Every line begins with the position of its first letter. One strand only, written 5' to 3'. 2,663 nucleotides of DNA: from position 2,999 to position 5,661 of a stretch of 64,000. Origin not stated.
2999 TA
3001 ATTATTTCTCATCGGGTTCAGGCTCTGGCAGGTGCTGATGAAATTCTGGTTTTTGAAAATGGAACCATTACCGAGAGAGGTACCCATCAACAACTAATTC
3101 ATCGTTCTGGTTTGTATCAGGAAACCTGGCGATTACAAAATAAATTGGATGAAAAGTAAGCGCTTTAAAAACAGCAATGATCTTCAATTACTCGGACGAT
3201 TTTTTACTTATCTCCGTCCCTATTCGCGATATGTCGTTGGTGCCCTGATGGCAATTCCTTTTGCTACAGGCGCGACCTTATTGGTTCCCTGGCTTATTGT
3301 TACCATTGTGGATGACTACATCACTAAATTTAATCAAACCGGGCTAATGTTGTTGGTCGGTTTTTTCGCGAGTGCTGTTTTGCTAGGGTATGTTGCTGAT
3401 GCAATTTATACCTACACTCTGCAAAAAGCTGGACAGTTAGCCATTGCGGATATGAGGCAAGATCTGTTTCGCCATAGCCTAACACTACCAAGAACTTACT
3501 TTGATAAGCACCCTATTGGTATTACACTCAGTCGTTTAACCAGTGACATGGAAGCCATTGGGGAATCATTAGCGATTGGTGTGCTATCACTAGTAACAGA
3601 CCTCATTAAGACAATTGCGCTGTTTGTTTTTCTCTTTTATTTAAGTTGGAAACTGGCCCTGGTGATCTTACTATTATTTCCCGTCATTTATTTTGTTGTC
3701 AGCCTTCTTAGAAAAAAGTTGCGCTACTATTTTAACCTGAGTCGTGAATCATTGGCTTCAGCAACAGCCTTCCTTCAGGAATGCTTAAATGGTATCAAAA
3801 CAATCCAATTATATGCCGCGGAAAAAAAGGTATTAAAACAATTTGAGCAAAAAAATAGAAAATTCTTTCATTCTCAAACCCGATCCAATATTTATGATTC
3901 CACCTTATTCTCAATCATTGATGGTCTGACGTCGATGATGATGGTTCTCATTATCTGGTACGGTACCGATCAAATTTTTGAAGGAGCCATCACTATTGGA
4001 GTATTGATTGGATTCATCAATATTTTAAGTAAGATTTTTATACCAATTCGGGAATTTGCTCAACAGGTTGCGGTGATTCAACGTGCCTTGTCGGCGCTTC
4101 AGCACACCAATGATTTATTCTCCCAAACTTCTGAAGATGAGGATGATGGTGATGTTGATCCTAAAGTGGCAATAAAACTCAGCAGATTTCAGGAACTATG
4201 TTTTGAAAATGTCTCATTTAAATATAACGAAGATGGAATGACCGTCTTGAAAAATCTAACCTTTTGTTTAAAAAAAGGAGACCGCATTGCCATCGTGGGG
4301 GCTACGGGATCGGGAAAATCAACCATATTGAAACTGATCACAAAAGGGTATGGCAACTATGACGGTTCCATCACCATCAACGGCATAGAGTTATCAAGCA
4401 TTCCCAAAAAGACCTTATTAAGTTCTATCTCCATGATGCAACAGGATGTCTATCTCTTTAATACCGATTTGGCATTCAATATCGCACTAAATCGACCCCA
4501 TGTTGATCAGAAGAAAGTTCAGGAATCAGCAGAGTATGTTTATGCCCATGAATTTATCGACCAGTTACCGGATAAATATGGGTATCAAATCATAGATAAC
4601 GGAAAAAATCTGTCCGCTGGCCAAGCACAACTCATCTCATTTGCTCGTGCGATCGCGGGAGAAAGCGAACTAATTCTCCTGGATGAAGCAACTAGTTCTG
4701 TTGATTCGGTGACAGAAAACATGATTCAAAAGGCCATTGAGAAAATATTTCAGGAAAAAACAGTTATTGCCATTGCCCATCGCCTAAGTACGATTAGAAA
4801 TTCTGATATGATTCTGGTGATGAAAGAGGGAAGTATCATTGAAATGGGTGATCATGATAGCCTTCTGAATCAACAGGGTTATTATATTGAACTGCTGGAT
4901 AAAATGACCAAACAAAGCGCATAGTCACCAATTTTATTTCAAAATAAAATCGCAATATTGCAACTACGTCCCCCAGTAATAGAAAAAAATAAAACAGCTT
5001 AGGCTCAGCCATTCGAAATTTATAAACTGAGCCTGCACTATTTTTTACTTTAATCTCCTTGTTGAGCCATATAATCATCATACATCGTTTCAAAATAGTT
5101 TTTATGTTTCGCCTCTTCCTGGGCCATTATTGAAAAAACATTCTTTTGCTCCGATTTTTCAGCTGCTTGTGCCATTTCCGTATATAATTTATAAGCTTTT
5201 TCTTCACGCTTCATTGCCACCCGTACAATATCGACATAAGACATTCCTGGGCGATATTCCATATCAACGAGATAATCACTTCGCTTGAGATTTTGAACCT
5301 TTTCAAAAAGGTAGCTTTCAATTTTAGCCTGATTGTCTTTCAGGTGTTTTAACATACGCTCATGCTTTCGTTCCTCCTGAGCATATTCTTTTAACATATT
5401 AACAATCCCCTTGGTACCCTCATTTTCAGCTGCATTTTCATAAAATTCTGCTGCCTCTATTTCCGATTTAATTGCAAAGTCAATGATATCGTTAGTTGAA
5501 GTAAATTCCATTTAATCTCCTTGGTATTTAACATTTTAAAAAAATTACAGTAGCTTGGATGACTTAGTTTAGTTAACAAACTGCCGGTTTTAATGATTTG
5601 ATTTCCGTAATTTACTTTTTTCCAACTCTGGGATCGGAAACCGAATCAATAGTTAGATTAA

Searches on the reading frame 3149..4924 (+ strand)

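Call 3: search_protein_families(library=pfam, proteins=[window:3149-4924:+], max_evalue=0.1)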
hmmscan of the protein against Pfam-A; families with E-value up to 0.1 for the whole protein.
window:3149-4924:+ (591 aa): 17 families
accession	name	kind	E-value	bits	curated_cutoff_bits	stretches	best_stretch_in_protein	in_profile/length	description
PF00664.28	ABC_membrane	-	9.5e-51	173.5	28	1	36-296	8-269/274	ABC transporter transmembrane region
PF00005.33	ABC_tran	-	3.6e-26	92.8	25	1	367-516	1-137/137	ABC transporter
PF02463.25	SMC_N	-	0.00046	20.1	40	1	380-558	27-211/220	RecF/RecN/SMC N terminal domain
PF13555.12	AAA_29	-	0.0043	17.2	27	1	376-394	22-39/61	P-loop containing region of AAA domain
PF13401.12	AAA_22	-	0.005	17.6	27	1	380-489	8-97/130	AAA domain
PF01935.23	DUF87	-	0.0093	16.5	23.2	1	379-400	25-46/220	Helicase HerA, central domain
PF13304.12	AAA_21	-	0.017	15.6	27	1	381-463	3-100/304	AAA domain, putative AbiEii toxin, Type IV TA system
PF01580.24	FtsK_SpoIIIE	-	0.019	14.9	24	1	371-395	32-57/221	FtsK/SpoIIIE family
PF06414.18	Zeta_toxin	-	0.02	14.8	22.3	0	380-411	19-50/199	Zeta toxin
PF09818.15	ABC_ATPase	-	0.023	14.2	23.2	0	466-562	137-233/283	P-loop domain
PF01926.29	MMR_HSR1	-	0.036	14.6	21.9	0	379-399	1-21/113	50S ribosome-binding GTPase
PF25723.1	HU_inhibitor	-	0.057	14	27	0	340-383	7-49/72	Bacteriophage inhibitor of histone-like protein HU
PF00503.26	G-alpha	-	0.057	13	48.8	1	379-506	23-104/333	G-protein alpha subunit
PF05673.19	DUF815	-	0.061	12.9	23.8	0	377-444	53-119/249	Protein of unknown function (DUF815)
PF13238.12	AAA_18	-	0.071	14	29.4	0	380-412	1-25/128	AAA domain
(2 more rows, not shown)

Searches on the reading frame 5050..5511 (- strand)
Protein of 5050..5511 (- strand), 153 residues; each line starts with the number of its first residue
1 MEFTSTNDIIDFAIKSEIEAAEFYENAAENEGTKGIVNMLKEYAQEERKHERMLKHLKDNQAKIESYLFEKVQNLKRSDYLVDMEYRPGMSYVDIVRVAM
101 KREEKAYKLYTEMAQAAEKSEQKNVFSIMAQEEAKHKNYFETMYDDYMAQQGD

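Call 3: search_protein_families(library=pfam, proteins=[window:5050-5511:-], max_evalue=0.1)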
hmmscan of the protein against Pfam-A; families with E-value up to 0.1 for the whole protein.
window:5050-5511:- (153 aa): 8 families
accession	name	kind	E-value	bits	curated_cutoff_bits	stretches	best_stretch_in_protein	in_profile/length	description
PF02915.23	Rubrerythrin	-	2.9e-15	57.3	22.8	2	94-147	1-56/137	Rubrerythrin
PF13668.12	Ferritin_2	-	8.7e-06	26.4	24.7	1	8-143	4-135/138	Ferritin-like domain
PF03232.19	COQ7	-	0.00073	19.6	23.5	1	94-146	5-58/169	Ubiquinone biosynthesis protein COQ7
PF00210.30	Ferritin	-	0.00077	19.8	24.5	1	3-57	78-135/142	Ferritin-like domain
PF22277.2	EncFtn-like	-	0.00098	19.3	27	1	13-68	22-82/85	EncFtn-like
PF09537.16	DUF2383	-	0.0042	17.7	30.8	0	14-56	10-52/111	Domain of unknown function (DUF2383)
PF25356.1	PH_trem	-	0.0047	17.2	24.6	0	41-100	22-81/131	Trematode PH-like domain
PF23431.1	BROMI_N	-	0.048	14.1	25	1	13-71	59-117/127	Broad-minded protein N-terminal domain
